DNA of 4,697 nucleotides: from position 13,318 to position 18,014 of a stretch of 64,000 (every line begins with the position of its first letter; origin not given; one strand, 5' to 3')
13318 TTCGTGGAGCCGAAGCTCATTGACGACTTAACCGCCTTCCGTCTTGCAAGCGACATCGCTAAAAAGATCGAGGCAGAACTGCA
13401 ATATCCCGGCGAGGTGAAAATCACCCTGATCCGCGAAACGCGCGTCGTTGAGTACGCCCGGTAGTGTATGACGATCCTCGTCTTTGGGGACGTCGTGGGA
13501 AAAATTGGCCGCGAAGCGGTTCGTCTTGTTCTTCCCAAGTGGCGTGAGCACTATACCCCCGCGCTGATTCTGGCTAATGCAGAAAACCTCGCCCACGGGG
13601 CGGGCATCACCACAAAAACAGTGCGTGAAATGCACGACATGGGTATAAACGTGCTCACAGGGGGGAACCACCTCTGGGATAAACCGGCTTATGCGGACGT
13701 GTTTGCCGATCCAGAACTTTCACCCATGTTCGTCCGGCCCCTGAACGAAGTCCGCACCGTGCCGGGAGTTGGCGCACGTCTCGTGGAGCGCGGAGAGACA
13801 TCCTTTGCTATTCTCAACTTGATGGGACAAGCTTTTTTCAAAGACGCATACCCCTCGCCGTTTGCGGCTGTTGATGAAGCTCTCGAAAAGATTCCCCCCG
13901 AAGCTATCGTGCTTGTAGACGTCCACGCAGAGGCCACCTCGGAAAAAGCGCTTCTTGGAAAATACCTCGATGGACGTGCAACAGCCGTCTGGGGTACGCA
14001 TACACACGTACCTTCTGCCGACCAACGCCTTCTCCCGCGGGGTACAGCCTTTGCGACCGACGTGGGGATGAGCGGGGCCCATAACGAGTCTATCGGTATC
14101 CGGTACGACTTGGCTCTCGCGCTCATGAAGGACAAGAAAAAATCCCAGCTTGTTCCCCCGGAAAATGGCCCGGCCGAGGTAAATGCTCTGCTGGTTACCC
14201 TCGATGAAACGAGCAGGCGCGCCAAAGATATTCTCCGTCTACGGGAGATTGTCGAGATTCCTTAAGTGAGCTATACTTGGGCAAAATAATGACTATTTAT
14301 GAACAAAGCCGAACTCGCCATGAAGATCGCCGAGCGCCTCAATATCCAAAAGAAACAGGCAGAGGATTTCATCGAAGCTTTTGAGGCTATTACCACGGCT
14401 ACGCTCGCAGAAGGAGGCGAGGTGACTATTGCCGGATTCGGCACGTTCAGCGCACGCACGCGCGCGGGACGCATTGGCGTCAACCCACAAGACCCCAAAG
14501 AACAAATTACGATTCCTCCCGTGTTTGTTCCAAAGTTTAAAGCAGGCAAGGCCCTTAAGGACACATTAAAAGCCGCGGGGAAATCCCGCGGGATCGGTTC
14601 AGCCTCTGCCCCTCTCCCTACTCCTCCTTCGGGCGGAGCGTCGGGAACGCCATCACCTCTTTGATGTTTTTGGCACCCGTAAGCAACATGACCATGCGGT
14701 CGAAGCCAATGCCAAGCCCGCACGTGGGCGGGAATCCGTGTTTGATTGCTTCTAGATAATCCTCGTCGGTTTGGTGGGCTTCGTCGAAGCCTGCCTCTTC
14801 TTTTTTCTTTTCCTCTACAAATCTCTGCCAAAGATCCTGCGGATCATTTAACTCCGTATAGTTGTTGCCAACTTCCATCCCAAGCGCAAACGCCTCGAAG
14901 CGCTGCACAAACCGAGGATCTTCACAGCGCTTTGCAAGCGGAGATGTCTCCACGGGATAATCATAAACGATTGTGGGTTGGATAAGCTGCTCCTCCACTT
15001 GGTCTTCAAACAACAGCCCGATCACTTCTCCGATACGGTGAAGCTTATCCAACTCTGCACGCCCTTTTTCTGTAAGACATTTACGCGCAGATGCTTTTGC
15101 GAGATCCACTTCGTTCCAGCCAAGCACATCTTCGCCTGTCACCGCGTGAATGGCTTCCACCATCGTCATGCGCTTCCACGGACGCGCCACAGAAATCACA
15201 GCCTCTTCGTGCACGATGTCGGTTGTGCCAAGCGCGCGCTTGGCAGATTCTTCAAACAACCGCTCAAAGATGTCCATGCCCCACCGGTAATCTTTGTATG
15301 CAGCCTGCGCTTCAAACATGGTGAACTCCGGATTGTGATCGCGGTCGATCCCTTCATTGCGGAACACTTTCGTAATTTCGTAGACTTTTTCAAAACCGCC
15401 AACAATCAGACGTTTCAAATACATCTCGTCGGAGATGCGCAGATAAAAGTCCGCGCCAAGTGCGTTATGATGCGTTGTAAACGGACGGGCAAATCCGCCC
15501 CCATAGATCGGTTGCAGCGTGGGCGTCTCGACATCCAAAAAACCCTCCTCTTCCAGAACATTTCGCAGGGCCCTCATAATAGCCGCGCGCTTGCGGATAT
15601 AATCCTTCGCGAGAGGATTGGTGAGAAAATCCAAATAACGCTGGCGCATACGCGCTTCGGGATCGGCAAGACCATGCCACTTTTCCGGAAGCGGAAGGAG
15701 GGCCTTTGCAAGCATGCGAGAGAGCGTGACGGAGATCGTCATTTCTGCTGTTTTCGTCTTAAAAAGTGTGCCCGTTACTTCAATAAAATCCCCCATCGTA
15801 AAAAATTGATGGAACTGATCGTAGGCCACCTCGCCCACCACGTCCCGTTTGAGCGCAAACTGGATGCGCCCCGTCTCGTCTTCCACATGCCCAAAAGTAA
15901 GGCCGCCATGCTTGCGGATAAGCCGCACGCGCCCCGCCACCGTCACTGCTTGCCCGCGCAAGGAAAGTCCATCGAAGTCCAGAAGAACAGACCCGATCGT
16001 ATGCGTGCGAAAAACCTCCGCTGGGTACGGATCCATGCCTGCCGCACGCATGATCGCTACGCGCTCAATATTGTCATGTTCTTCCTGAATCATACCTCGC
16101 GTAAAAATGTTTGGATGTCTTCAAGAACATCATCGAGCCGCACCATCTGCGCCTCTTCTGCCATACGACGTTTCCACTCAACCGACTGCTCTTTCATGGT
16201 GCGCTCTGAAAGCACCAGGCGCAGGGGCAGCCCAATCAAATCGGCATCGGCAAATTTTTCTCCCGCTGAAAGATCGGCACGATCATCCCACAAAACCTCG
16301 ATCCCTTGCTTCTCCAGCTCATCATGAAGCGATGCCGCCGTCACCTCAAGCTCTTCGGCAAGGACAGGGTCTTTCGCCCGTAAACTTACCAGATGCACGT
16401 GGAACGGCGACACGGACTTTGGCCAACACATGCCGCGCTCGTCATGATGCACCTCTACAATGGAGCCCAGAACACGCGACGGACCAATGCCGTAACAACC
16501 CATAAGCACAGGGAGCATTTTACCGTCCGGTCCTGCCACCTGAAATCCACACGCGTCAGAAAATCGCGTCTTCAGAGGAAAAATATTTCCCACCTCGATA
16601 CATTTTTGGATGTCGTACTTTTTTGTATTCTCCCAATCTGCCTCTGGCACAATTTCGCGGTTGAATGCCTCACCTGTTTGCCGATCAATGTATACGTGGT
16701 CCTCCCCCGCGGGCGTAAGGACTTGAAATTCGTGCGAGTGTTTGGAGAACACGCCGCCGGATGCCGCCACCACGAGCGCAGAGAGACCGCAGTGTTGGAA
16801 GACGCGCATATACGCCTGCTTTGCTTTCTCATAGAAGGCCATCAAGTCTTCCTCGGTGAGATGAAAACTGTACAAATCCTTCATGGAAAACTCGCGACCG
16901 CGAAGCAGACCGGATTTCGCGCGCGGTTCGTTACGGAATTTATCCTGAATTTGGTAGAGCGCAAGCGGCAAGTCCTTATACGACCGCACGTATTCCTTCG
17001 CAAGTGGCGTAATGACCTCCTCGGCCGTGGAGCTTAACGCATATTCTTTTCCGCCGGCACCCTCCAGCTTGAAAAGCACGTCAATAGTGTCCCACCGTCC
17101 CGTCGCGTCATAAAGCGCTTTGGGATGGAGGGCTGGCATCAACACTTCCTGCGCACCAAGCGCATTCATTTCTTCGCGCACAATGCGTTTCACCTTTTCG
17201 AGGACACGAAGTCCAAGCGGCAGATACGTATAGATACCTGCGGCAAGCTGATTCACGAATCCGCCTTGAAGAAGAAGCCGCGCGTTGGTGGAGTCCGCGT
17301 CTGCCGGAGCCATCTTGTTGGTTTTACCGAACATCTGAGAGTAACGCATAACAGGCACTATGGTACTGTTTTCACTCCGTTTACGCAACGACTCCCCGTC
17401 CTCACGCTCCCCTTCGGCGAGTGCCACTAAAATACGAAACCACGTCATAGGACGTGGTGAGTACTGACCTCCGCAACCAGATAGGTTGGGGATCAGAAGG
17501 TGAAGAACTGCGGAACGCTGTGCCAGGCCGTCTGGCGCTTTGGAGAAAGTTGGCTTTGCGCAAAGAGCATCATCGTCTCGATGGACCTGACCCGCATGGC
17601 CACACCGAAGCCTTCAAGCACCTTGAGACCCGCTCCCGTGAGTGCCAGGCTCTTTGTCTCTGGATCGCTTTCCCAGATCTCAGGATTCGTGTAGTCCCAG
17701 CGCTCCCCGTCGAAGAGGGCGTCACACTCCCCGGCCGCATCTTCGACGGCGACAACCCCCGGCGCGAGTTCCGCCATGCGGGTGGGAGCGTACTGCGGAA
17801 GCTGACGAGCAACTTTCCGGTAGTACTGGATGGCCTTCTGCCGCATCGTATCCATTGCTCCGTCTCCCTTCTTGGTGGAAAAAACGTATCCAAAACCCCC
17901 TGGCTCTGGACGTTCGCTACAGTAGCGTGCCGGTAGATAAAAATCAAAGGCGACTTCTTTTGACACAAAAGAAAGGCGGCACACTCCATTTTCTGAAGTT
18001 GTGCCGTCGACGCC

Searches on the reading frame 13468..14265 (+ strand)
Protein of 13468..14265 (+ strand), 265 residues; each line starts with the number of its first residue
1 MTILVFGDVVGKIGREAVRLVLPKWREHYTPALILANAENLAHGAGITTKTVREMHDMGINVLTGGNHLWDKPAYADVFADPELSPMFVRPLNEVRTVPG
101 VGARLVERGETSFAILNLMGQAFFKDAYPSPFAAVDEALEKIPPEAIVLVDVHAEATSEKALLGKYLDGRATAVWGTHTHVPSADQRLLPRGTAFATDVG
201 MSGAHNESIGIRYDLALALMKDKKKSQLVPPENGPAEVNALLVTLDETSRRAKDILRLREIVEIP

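Call 31: search_protein_families(library=pfam, proteins=[window:13468-14265:+], max_evalue=0.01)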
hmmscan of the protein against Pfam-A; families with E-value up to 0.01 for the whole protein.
window:13468-14265:+ (265 aa): 2 families
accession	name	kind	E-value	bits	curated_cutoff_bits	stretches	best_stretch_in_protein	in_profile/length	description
PF13277.11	YmdB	-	1e-76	258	27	1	4-257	1-252/253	YmdB-like protein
PF00149.33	Metallophos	-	0.004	18.1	21.5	1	1-182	1-191/191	Calcineurin-like phosphoesterase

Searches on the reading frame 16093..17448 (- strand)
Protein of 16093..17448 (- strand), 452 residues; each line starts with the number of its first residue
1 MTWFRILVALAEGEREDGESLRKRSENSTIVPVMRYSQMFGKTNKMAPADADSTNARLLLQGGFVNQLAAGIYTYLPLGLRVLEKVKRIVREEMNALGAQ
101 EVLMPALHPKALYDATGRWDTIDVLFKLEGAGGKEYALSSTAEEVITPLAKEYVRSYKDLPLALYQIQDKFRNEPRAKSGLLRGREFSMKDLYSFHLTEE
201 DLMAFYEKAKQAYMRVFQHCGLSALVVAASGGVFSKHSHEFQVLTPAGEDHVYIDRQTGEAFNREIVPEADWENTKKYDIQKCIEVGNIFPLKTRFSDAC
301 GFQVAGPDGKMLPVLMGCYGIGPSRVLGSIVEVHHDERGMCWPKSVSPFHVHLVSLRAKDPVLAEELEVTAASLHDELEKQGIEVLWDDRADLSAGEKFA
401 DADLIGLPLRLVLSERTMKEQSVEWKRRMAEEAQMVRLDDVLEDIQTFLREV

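Call 54: list_cluster_members(proteins=[window:16093-17448:-, window:14621-16093:-, window:19229-20209:-, window:18187-19074:-, P0052])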
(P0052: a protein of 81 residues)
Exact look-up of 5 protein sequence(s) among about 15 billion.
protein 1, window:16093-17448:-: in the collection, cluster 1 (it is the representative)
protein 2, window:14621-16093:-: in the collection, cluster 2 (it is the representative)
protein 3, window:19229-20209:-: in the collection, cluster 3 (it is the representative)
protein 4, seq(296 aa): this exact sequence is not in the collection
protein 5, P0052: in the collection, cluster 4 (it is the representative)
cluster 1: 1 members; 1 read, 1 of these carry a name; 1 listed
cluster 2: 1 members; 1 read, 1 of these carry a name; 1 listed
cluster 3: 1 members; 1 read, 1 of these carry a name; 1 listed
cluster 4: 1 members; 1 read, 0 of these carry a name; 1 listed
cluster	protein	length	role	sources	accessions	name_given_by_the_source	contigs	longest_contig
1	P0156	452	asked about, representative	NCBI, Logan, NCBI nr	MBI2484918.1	hypothetical protein HYW18_02085 [Candidatus Uhrbacteria bacterium] | hypothetical protein [Candidatus Uhrbacteria bacterium]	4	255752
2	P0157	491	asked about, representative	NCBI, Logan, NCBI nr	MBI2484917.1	lysine--tRNA ligase [Candidatus Uhrbacteria bacterium]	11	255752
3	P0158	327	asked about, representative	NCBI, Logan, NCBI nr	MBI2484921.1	hypothetical protein HYW18_02100 [Candidatus Uhrbacteria bacterium] | hypothetical protein [Candidatus Uhrbacteria bacterium]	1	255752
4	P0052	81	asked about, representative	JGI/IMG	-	-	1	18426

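Call 56: find_encoding_contigs(protein=window:16093-17448:-, flank=6000, max_places=4)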
Protein window:16093-17448:- (452 aa): 4 contigs read that carry it; 2 places shown.
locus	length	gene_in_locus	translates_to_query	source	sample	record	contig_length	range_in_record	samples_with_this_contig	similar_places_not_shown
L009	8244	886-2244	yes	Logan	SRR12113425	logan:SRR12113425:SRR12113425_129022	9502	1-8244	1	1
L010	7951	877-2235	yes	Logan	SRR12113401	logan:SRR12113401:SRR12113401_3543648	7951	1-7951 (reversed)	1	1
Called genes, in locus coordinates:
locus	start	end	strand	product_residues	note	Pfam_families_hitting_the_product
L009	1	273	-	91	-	?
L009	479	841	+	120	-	-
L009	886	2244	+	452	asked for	PF00587:tRNA-synt_2b, PF03129:HGTP_anticodon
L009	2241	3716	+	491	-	PF01336:tRNA_anti-codon, PF00152:tRNA-synt_2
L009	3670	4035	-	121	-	PF00216:Bac_DNA_binding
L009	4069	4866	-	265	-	PF13277:YmdB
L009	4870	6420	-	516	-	PF12072:RNase_Y_N, PF00013:KH_1, PF22891:KH_PNO1_2nd (faint), PF01966:HD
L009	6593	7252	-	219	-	PF01509:TruB_N, PF16198:TruB_C_2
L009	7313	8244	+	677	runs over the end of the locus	PF04760:IF2_N, PF00009:GTP_EFTU, PF01926:MMR_HSR1, PF22042:EF-G_D2, PF11987:IF-2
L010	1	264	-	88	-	?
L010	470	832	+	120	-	-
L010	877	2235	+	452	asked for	PF00587:tRNA-synt_2b, PF03129:HGTP_anticodon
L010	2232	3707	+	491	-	PF01336:tRNA_anti-codon, PF00152:tRNA-synt_2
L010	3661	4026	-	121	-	PF00216:Bac_DNA_binding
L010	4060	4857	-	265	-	PF13277:YmdB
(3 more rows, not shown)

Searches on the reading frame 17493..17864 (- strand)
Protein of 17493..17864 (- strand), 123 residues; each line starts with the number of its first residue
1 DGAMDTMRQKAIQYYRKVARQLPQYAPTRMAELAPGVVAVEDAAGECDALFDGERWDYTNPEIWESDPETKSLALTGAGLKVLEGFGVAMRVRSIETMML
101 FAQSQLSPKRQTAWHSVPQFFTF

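Call 31: search_protein_families(library=pfam, proteins=[window:17493-17864:-], max_evalue=0.01)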
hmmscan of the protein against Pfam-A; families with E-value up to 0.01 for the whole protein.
window:17493-17864:- (123 aa): 0 families

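Call 58: list_cluster_members(proteins=[window:18058-19131:+, window:18061-19131:+, window:17496-17855:-, window:18187-18942:-])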
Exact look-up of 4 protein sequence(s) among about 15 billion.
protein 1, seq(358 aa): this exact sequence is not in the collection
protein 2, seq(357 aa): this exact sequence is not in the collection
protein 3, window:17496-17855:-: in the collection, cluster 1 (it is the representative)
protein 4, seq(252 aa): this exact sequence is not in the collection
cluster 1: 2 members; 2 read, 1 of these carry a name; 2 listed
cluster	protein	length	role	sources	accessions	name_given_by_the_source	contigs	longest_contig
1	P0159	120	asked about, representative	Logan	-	-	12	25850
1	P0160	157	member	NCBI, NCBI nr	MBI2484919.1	hypothetical protein HYW18_02090 [Candidatus Uhrbacteria bacterium] | hypothetical protein [Candidatus Uhrbacteria bacterium]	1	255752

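Call 59: find_encoding_contigs(protein=window:17496-17855:-, flank=4000, max_places=10)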
Protein window:17496-17855:- (120 aa): 12 contigs read that carry it; 9 places shown.
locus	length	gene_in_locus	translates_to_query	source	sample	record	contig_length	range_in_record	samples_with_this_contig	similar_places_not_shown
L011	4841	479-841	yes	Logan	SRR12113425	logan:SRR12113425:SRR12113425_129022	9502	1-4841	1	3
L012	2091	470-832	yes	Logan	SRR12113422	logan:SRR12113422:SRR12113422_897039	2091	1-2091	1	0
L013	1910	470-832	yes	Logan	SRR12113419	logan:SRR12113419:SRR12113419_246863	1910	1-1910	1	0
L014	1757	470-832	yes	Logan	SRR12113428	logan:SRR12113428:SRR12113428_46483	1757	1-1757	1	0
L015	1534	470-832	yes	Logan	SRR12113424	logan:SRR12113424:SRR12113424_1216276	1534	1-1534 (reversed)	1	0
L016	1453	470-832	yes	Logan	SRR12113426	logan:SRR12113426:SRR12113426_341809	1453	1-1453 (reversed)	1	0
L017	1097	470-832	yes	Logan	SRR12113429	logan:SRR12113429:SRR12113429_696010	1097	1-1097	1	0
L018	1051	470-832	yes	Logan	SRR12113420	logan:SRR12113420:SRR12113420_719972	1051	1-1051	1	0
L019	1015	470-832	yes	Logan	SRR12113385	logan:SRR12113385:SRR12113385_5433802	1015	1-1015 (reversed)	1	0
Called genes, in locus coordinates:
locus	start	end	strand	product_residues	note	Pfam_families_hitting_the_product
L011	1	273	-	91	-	?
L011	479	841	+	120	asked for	-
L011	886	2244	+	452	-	PF00587:tRNA-synt_2b, PF03129:HGTP_anticodon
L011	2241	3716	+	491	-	PF01336:tRNA_anti-codon, PF00152:tRNA-synt_2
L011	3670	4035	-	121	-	PF00216:Bac_DNA_binding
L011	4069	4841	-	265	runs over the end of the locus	PF13277:YmdB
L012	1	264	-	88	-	?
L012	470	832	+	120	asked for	-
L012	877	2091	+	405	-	?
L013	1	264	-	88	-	?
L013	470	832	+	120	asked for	-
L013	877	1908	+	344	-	?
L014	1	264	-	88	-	?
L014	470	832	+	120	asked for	-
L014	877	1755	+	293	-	?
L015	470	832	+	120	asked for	-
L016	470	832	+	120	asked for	-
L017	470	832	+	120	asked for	-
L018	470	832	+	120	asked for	-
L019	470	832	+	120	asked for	-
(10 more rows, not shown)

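Call 93: search_protein_families(library=padloc, proteins=[window:17496-17855:-], max_evalue=0.01)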
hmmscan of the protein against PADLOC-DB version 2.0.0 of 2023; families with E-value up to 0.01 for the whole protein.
window:17496-17855:- (120 aa): 0 families
